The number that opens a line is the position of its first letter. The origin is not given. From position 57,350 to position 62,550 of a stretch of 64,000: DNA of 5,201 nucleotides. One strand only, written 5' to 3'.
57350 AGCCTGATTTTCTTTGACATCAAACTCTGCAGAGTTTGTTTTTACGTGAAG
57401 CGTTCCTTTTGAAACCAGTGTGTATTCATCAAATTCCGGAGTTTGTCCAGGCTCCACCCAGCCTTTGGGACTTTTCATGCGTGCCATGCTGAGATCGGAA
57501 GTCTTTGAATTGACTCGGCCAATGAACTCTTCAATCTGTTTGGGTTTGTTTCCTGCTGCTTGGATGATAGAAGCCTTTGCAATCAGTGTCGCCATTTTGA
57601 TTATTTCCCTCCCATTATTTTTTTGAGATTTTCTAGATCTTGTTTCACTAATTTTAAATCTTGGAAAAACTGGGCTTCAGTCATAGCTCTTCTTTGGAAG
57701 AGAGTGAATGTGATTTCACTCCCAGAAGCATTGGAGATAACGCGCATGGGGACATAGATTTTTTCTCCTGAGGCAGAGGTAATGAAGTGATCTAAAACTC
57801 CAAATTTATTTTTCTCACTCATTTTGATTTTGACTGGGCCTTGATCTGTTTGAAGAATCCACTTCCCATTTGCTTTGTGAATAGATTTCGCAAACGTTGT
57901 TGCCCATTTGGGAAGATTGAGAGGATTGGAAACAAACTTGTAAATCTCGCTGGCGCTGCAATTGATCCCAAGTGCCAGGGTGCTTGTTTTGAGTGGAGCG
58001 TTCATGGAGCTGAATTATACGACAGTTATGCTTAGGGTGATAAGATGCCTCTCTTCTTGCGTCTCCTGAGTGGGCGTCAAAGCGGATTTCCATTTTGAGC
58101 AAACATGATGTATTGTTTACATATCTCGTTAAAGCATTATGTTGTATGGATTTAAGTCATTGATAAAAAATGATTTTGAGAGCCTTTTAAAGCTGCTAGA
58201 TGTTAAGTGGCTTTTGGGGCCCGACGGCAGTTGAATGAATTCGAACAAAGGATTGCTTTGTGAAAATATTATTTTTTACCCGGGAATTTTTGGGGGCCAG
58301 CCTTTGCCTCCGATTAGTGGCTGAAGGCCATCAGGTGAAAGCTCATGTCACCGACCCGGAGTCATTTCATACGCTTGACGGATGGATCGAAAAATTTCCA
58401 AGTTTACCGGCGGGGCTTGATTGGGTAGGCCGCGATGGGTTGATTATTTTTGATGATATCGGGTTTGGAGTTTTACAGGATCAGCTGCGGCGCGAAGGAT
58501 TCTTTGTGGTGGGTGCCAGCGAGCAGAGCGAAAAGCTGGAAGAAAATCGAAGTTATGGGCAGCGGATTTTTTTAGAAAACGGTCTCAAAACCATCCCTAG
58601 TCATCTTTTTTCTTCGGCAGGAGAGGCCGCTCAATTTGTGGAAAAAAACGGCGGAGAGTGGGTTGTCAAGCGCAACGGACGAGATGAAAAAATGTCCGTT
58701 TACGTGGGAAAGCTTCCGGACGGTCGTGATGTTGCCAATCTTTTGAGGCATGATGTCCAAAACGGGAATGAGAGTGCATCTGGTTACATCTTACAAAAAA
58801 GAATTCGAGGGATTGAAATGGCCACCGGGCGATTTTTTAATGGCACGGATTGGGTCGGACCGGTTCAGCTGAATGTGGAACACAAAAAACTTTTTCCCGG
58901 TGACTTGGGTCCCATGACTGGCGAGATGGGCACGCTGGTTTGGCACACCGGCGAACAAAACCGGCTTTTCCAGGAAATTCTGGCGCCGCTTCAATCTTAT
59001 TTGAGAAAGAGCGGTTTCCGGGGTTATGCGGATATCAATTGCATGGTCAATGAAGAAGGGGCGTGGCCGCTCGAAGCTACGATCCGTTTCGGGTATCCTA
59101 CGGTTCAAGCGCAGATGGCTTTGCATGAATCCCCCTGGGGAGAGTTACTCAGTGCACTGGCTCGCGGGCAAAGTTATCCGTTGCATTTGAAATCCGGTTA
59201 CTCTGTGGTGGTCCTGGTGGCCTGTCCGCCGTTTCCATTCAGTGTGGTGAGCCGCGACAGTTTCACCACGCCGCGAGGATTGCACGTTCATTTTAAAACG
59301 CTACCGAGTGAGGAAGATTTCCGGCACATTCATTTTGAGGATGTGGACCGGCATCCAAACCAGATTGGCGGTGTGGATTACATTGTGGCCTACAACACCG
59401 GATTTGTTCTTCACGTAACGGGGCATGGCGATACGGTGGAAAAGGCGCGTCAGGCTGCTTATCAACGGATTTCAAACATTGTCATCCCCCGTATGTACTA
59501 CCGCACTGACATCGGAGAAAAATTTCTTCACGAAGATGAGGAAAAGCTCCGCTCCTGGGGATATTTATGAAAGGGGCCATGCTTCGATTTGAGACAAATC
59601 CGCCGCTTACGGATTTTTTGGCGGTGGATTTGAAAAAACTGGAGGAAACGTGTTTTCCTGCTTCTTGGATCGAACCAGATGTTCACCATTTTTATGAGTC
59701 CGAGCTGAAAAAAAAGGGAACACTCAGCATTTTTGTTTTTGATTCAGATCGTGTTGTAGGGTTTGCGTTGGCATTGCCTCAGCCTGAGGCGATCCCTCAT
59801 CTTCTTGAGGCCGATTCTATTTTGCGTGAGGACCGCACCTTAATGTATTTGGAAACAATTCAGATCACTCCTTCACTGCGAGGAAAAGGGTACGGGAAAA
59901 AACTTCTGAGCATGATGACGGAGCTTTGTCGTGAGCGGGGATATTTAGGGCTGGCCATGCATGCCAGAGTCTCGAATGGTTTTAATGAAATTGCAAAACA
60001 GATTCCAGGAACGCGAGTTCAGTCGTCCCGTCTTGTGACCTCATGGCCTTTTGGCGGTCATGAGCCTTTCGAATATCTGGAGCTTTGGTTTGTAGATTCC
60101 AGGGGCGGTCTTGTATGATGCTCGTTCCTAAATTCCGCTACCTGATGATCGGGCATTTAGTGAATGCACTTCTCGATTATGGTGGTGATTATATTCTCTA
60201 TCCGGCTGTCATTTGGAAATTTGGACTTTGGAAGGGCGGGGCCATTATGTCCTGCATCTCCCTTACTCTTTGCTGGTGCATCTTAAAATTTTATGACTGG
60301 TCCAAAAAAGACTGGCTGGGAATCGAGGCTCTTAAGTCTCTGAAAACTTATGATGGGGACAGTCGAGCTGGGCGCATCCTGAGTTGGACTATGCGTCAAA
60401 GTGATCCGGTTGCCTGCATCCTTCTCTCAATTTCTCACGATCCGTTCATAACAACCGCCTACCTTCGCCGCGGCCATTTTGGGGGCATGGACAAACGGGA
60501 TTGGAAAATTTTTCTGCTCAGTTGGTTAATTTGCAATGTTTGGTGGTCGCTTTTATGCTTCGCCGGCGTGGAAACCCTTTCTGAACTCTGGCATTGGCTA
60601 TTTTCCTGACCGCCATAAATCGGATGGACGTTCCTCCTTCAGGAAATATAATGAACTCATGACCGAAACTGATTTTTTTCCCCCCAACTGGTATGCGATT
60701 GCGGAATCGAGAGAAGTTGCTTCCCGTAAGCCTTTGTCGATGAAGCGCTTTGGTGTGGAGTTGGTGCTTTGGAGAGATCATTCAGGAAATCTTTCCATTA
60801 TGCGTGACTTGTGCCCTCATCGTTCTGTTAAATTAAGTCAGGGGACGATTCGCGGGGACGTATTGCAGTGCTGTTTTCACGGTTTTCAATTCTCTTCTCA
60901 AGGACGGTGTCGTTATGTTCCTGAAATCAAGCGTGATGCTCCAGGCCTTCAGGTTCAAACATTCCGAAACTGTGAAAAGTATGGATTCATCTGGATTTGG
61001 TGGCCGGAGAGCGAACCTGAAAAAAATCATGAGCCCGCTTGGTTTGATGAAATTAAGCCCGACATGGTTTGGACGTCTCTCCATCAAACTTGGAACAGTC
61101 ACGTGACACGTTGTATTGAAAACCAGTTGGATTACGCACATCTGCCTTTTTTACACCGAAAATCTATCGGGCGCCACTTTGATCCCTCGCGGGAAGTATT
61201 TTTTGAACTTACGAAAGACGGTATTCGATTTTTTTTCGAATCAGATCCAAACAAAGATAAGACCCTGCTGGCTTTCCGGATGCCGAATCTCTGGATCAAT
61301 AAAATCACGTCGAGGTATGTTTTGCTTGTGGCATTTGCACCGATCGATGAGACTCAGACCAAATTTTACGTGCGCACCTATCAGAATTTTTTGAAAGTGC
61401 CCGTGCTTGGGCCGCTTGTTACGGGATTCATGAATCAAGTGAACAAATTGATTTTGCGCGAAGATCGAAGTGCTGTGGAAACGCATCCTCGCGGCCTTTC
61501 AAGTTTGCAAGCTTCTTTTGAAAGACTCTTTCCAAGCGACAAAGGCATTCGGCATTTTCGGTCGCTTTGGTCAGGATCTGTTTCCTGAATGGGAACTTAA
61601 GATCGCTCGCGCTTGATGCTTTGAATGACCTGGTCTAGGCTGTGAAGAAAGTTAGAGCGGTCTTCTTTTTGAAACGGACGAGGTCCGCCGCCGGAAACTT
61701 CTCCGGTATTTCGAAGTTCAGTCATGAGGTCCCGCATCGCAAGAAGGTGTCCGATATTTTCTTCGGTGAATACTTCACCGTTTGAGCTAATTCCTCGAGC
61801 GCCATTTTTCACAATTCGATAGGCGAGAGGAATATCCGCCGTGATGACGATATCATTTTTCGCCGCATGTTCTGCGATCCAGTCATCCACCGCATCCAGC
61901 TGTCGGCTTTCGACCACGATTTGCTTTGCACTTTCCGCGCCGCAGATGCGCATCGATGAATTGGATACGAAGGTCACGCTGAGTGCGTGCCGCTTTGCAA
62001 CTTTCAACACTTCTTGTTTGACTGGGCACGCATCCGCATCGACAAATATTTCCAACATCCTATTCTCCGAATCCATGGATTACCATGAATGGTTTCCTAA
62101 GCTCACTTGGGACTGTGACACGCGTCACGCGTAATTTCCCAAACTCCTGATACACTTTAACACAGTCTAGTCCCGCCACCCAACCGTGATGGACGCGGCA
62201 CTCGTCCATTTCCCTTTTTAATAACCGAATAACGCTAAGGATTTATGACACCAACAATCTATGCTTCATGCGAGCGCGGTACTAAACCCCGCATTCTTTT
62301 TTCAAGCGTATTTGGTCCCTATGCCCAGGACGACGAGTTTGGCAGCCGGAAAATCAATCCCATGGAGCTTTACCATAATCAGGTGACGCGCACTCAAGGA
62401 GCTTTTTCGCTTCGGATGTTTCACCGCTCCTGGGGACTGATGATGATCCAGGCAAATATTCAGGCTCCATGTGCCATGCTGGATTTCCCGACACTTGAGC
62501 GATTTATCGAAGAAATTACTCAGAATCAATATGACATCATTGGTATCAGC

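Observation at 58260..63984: Tightly coupled operon of PurD-like ATP-grasp ligase, GNAT, membrane protein and Rieske oxygenase, next to a B12-radical-SAM gene. It may be a small-molecule tailoring pathway.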

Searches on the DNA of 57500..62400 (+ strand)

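Call 73: search_rna_families(source=window, start=57500, end=62400, threshold=evalue, max_evalue=1)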
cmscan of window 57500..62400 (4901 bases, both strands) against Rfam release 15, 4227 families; matches with E-value up to 1: 0.
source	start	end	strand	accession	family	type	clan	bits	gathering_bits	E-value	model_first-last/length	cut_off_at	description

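Call 74: search_rna_families(sources=[L006, L007, L008, L009, L013, L014, L015, L018, L019, L021, L025], threshold=gathering)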
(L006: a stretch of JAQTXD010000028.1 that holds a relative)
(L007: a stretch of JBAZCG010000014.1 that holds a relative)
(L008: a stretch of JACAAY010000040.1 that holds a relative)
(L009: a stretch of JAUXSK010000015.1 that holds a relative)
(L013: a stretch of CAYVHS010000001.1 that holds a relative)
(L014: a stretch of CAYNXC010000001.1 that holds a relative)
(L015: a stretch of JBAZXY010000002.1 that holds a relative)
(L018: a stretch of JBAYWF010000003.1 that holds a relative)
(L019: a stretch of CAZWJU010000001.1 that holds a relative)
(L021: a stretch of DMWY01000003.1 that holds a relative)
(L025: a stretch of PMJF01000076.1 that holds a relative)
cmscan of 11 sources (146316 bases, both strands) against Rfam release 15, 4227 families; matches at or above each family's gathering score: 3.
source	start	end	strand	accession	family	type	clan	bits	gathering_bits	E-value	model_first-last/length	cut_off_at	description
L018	1441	1848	+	RF00010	RNaseP_bact_a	Gene; ribozyme;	CL00002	109.7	100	2.7e-32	1-367/367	no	Bacterial RNase P class A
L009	807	1219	+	RF00010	RNaseP_bact_a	Gene; ribozyme;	CL00002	106.9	100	2.4e-31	1-367/367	no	Bacterial RNase P class A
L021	2572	2655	-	RF00005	tRNA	Gene; tRNA;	CL00001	56.5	29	3.6e-09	1-71/71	no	tRNA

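Call 75: search_rna_families(sources=[L027, L028, L030, L032, L033, L034, L035, L037, L038, L040, L042], threshold=gathering)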
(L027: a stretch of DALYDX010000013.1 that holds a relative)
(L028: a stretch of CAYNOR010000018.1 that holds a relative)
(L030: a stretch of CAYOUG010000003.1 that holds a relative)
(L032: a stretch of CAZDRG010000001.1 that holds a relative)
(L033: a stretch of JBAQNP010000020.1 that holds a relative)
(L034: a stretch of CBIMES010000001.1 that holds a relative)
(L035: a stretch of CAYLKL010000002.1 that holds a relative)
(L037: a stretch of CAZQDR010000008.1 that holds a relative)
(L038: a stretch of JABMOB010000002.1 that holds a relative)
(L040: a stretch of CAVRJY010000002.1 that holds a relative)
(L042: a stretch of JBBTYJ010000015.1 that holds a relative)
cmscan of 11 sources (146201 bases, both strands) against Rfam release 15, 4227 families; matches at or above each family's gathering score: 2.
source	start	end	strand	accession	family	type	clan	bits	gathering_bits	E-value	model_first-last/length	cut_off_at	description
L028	12782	13308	+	RF00177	SSU_rRNA_bacteria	Gene; rRNA;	CL00111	394.5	50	1.5e-121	1-490/1533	3'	Bacterial small subunit ribosomal RNA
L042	10970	11040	+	RF00005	tRNA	Gene; tRNA;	CL00001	61.4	29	1.7e-10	1-71/71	no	tRNA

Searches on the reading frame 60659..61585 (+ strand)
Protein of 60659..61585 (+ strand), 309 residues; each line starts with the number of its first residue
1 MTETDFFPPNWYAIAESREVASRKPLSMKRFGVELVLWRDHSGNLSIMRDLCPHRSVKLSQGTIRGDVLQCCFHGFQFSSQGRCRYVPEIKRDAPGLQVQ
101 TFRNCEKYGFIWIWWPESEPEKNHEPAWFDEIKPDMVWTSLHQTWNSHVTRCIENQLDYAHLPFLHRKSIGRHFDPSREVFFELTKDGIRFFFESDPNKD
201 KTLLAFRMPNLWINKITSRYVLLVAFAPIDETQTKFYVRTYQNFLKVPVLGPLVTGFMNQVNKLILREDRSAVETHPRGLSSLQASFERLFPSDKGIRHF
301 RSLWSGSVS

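Call 3: search_protein_families(library=pfam, proteins=[window:60659-61585:+], max_evalue=0.01)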
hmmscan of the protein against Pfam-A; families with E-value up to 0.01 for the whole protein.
window:60659-61585:+ (309 aa): 3 families
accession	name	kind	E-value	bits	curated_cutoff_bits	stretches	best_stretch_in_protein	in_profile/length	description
PF00355.32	Rieske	-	4.7e-22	78.2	20.3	1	10-92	1-83/88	Rieske [2Fe-2S] domain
PF19112.6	VanA_C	-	5.5e-10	40.1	23.5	2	145-183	1-42/193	Vanillate O-demethylase oxygenase C-terminal domain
PF00848.25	Ring_hydroxyl_A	-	5.6e-06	26.8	24.9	1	207-302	104-200/208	Ring hydroxylating alpha subunit (catalytic domain)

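Call 4: search_protein_families(library=ncbifam, proteins=[window:60659-61585:+], max_evalue=0.01)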
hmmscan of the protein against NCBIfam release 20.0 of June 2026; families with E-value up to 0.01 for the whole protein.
window:60659-61585:+ (309 aa): 4 families
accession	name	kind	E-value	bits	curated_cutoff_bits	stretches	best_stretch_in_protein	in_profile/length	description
NF052579.1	BetMthstMoxSdmAMthl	equivalog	9.7e-21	74.1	600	1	11-199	18-209/351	4beta-methylsterol monooxygenase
NF041683.1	ant_diox_AndAb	equivalog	4.6e-06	26.8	150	1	10-75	1-65/100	anthranilate 1,2-dioxygenase ferredoxin subunit AndAb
TIGR03228.1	anthran_1_2_A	equivalog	0.00049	18.9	671.9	1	9-100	37-125/438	anthranilate 1,2-dioxygenase large subunit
TIGR03229.1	benzo_1_2_benA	equivalog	0.0018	17.2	780.95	1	7-87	35-117/433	benzoate 1,2-dioxygenase large subunit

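Call 38: find_homologous_proteins(query=window:60659-61585:+, max_evalue=1e-10)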
Query window:60659-61585:+ (309 aa): 215 proteins with E <= 1e-10 among 676 candidates; the best 120 are listed.
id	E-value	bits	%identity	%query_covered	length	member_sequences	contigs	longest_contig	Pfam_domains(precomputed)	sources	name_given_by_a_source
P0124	2.6e-216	735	100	100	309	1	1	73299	PF00355.33,PF00848.26,PF19112.7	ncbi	-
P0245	1.4e-145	503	68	99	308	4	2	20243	PF00355.33,PF00848.26,PF19112.7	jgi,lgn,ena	-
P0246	7.9e-126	438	72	81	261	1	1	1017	PF19112.7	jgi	jgi:phenylpropionate dioxygenase-like ring-hydroxylating dioxygenase large terminal subunit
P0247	1.6e-123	430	58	98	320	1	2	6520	PF00355.33,PF19112.7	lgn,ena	-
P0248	6.5e-120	418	58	99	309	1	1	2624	PF00355.33,PF00848.26,PF19112.7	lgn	-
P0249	1.7e-92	328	49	97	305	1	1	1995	PF00355.33,PF19112.7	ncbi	-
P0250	2.3e-92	328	47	100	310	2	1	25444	PF00355.33,PF19112.7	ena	-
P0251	1.2e-91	325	45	97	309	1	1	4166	PF00355.33,PF19112.7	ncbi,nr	ncbi:MAG: aromatic ring-hydroxylating dioxygenase subunit alpha [Bdellovibrionales bacterium]|nr:aro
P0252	2.2e-88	315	45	96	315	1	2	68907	PF00355.33,PF19112.7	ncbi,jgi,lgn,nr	ncbi:MAG: aromatic ring-hydroxylating dioxygenase subunit alpha [Deltaproteobacteria bacterium]|nr:a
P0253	1.1e-85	306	44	98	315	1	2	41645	PF00355.33,PF19112.7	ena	-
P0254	2.6e-84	301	45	98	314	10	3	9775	PF00355.33,PF19112.7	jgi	jgi:phenylpropionate dioxygenase-like ring-hydroxylating dioxygenase large terminal subunit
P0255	5.9e-83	297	47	97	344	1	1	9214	PF00355.33,PF19112.7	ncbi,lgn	-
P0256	1.2e-82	296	45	96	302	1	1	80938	PF00355.33,PF19112.7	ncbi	ncbi:aromatic ring-hydroxylating dioxygenase subunit alpha [soil metagenome]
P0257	5.1e-82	294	44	98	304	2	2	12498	PF00355.33,PF19112.7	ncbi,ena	-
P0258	7.8e-82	293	47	96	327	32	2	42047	PF00355.33,PF19112.7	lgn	-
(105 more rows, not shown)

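Call 39: find_encoding_contigs(protein=P0245, flank=8000, max_places=2)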
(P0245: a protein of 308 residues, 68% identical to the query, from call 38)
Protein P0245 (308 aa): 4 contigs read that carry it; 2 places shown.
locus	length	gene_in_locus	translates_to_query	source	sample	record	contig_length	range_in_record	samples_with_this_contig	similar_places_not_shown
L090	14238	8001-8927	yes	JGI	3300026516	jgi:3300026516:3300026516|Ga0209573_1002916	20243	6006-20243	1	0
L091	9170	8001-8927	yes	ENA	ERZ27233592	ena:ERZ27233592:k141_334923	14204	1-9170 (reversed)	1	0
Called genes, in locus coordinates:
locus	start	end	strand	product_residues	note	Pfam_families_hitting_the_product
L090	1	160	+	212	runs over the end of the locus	PF05724:TPMT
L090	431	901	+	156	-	PF12844:HTH_19, PF13560:HTH_31, PF13744:HTH_37 (weak), PF01381:HTH_3, PF13443:HTH_26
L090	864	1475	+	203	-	-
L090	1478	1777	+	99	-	PF09905:VF530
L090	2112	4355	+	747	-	PF00141:peroxidase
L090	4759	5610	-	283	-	-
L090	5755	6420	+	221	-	PF00717:Peptidase_S24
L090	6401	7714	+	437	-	PF00817:IMS, PF11799:IMS_C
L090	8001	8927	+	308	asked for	PF00355:Rieske, PF19112:VanA_C (weak), PF00848:Ring_hydroxyl_A (faint)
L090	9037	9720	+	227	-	PF02985:HEAT (faint), PF13646:HEAT_2 (weak)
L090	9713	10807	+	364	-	PF04055:Radical_SAM, PF06968:BATS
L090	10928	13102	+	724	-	PF11329:DUF3131 (weak), PF10091:Glycoamylase (faint)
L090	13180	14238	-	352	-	?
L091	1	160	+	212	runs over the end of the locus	PF05724:TPMT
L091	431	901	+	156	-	PF12844:HTH_19, PF13560:HTH_31, PF13744:HTH_37 (weak), PF01381:HTH_3, PF13443:HTH_26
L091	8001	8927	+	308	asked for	PF00355:Rieske, PF19112:VanA_C (weak), PF00848:Ring_hydroxyl_A (faint)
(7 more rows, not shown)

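Call 40: find_encoding_contigs(protein=P0250, flank=8000, max_places=1)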
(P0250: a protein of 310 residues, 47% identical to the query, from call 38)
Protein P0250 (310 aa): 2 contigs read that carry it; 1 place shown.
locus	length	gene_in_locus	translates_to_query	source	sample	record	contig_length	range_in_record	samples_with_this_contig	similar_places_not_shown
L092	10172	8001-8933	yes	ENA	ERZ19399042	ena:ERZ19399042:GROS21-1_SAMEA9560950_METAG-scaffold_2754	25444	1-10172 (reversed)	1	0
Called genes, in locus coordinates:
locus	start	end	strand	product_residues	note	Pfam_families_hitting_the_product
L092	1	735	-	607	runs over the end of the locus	-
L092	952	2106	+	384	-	-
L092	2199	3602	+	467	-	PF03781:FGE-sulfatase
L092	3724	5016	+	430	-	-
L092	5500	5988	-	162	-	PF07366:SnoaL (weak), PF10184:DUF2358 (weak), PF12680:SnoaL_2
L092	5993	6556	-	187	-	-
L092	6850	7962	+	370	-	-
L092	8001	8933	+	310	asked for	PF00355:Rieske, PF19112:VanA_C (faint)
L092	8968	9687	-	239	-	PF00484:Pro_CA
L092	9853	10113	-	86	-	PF02371:Transposase_20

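Call 41: find_encoding_contigs(protein=P0252, flank=8000, max_places=1)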
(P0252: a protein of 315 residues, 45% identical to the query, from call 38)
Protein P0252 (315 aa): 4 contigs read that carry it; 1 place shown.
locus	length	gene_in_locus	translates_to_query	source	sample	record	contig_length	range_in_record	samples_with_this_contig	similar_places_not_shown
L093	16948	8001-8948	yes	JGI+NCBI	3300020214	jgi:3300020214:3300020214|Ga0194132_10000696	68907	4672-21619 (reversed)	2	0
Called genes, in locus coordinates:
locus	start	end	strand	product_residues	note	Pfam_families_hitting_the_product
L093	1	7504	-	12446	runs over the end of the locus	-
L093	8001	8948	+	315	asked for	PF00355:Rieske, PF19112:VanA_C (weak)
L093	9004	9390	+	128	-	PF13453:Zn_ribbon_TFIIB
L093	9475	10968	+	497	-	PF04389:Peptidase_M28 (weak), PF01546:Peptidase_M20, PF07687:M20_dimer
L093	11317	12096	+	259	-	PF01553:Acyltransferase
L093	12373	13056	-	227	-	PF03167:UDG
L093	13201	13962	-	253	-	PF00081:Sod_Fe_N, PF02777:Sod_Fe_C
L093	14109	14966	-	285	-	PF22297:PccH (faint), PF13442:Cytochrome_CBB3 (faint)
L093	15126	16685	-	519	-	-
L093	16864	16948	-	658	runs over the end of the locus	PF16655:PhoD_N, PF09423:PhoD, PF01419:Jacalin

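Call 63: search_solved_structures(query=window:60659-61585:+, max_evalue=0.00001)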
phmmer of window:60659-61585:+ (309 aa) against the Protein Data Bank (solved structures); distinct sequences matched with E-value up to 0.00001: 20.
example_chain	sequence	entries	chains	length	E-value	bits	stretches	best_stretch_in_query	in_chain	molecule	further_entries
6wnc_A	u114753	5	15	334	3.7e-24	88.8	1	8-190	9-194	SxtDIOX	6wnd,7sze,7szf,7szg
6wn3_A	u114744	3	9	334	1.2e-22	83.9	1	8-191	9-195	SxtT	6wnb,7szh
7qwt_A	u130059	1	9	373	2.9e-20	76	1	10-170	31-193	Rieske (2Fe-2S) domain protein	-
4qdc_A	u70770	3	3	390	6.3e-20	74.9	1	7-174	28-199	3-ketosteroid 9alpha-hydroxylase oxygenase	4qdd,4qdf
4qdf_B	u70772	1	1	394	3.2e-19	72.6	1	7-167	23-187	3-ketosteroid 9alpha-hydroxylase oxygenase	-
6ick_A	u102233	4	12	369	3e-18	69.4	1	16-178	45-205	Methylxanthine N1-demethylase NdmA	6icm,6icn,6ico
6icp_A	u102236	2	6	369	3e-18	69.4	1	16-178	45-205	Methylxanthine N1-demethylase NdmA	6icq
2zyl_A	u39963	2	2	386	1.2e-16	64.1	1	9-166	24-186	POSSIBLE OXIDOREDUCTASE | 3-ketosteroid-9-alpha-monooxygenase oxygenase subunit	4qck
7fhr_A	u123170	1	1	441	1.7e-16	63.6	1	11-168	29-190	Putative Phthalate 4,5-dioxygenase, subunit alpha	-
3gb4_A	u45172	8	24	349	2e-16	63.4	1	9-170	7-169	DdmC | Dicamba O-demethylase, oxygenase component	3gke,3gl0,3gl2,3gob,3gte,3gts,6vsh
9ina_A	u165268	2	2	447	3.1e-14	56.2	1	17-176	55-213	Rieske (2Fe-2S) domain protein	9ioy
6icl_A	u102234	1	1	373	2.8e-13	53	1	20-196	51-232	Methylxanthine N3-demethylase NdmB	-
7fjl_A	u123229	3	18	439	1.7e-09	40.6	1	22-168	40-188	Rieske (2Fe-2S) domain protein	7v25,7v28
4nbf_A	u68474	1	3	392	1.4e-06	31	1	7-170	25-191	Terminal oxygenase component of carbazole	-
4nb8_A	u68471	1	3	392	1.5e-06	30.9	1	7-170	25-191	Terminal oxygenase component of carbazole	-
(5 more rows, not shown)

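Call 65: search_protein_families(library=padloc, proteins=[window:60659-61585:+], max_evalue=0.01)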
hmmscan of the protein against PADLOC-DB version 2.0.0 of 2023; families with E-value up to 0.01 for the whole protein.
window:60659-61585:+ (309 aa): 0 families

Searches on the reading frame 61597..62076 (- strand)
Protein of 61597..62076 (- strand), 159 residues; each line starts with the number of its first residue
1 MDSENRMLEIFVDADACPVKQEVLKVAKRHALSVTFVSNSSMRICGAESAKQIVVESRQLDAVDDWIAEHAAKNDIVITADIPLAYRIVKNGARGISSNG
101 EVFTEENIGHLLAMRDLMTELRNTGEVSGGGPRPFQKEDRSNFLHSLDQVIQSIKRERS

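Call 3: search_protein_families(library=pfam, proteins=[window:61597-62076:-], max_evalue=0.01)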
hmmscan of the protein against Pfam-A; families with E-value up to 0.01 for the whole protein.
window:61597-62076:- (159 aa): 1 family
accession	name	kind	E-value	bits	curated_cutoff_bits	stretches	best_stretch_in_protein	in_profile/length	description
PF02639.20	DUF188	-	6.8e-44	149.1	24.3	1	22-152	1-129/130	Uncharacterized BCR, YaiI/YqxD family COG1671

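Call 4: search_protein_families(library=ncbifam, proteins=[window:61597-62076:-], max_evalue=0.01)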
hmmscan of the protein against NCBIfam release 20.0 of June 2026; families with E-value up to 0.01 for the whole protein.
window:61597-62076:- (159 aa): 1 family
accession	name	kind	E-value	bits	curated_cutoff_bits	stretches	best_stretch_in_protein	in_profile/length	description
NF001095.0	PRK00124.1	equivalog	4e-51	172.8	139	1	9-158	2-149/150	YaiI/YqxD family protein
